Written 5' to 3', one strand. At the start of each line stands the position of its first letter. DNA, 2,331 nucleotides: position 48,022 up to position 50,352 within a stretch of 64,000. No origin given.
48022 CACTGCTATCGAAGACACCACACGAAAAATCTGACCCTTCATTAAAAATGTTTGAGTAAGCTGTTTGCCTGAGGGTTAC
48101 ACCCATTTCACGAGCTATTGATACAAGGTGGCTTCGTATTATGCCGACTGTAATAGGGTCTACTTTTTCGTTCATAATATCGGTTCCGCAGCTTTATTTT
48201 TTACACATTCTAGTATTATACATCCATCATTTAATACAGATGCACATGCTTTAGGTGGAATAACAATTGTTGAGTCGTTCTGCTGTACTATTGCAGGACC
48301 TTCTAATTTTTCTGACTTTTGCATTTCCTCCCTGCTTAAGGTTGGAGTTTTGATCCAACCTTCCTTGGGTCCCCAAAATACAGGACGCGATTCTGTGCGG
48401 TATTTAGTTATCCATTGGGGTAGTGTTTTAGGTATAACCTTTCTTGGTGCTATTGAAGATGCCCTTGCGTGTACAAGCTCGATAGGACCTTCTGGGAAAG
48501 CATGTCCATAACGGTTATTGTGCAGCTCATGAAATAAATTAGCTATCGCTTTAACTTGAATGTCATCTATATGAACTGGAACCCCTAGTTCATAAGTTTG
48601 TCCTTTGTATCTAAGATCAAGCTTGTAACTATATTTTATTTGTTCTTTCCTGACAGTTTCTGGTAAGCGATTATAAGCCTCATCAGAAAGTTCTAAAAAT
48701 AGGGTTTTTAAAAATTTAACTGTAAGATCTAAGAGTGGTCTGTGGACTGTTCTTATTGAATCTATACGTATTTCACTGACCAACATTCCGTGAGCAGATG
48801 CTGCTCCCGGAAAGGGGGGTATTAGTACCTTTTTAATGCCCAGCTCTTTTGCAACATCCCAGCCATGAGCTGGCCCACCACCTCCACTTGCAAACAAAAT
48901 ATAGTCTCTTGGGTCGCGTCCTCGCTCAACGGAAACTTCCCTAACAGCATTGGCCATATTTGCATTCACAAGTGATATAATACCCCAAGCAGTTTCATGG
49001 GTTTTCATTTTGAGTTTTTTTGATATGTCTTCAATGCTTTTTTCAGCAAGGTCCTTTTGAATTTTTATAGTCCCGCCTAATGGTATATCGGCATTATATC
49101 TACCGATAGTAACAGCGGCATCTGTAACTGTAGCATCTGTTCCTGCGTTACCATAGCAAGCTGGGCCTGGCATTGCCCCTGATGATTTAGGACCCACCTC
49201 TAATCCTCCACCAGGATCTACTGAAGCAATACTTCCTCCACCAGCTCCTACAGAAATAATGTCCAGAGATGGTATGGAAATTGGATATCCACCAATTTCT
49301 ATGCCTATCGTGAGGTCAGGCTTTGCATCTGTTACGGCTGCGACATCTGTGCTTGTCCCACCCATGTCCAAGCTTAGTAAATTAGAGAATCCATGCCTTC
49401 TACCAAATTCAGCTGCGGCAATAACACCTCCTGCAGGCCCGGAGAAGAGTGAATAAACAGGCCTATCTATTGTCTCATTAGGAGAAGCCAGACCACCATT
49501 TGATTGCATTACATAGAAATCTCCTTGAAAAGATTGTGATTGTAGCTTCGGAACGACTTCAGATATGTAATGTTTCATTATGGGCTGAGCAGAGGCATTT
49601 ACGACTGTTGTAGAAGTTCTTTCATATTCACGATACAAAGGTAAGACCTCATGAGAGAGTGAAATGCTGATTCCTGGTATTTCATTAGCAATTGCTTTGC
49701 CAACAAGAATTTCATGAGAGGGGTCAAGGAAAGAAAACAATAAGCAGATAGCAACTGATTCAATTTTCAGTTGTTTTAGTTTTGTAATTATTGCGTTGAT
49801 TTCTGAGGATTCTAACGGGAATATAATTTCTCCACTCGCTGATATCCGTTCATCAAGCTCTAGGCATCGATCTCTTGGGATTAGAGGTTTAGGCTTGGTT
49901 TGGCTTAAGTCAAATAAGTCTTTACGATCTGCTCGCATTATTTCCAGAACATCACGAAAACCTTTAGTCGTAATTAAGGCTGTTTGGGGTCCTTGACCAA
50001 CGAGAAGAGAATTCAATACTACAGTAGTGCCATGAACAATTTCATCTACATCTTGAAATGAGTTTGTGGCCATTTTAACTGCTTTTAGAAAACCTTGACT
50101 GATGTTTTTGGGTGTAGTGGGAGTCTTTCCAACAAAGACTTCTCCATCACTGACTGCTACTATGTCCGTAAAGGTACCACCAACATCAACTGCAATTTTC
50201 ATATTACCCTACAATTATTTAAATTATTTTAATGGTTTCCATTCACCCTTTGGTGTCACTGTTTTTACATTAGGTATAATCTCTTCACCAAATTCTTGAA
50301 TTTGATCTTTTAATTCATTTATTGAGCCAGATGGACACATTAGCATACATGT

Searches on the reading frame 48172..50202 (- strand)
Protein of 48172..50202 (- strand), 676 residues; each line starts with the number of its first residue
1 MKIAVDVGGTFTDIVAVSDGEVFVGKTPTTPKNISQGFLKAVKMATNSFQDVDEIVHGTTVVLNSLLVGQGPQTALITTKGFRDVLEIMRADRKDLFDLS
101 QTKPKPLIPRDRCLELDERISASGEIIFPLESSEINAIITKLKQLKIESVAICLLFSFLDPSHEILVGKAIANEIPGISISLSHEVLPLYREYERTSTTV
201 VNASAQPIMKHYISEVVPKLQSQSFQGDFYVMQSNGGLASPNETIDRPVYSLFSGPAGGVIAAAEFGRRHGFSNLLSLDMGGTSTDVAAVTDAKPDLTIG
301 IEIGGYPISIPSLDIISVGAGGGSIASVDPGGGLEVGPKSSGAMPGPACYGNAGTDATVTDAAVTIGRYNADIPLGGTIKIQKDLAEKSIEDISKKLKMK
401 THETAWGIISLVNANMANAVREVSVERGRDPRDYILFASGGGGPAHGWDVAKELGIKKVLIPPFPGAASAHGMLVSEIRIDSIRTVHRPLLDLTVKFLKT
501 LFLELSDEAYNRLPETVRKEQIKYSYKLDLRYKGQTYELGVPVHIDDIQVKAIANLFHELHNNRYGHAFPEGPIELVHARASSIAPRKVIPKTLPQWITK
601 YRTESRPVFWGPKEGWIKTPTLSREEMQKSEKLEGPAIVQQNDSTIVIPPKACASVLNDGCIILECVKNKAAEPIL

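Call 35: search_protein_families(library=pfam, proteins=[window:48172-50202:-], max_evalue=0.00001)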
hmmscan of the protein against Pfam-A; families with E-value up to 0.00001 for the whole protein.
window:48172-50202:- (676 aa): 3 families
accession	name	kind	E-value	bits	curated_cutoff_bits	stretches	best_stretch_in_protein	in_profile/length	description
PF01968.24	Hydantoinase_A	-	1.7e-90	303.7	22.9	1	195-481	1-290/291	Hydantoinase/oxoprolinase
PF05378.19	Hydant_A_N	-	5.1e-52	176.6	25.2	1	2-174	1-175/176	Hydantoinase/oxoprolinase N-terminal region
PF19278.4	Hydant_A_C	-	2.7e-06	27.4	21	0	496-652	12-178/193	Hydantoinase/oxoprolinase C-terminal domain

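Call 43: search_protein_families(library=ncbifam, proteins=[window:48172-50202:-], max_evalue=1e-10)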
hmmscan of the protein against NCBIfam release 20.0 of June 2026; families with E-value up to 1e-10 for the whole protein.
window:48172-50202:- (676 aa): 3 families
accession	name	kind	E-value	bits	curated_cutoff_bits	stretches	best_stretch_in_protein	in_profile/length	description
NF050156.1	CapLactmsAlpCapA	equivalog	7e-147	490.6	1000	1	2-664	2-685/689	caprolactamase subunit alpha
NF042975.2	AcphenoCarb_ApcC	equivalog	1.1e-99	334.6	1500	1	3-671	11-716/733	acetophenone carboxylase subunit gamma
NF042960.1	AcphenoCarb_ApcA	equivalog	1.9e-46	158.6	1250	1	3-658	4-649/658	acetophenone carboxylase subunit alpha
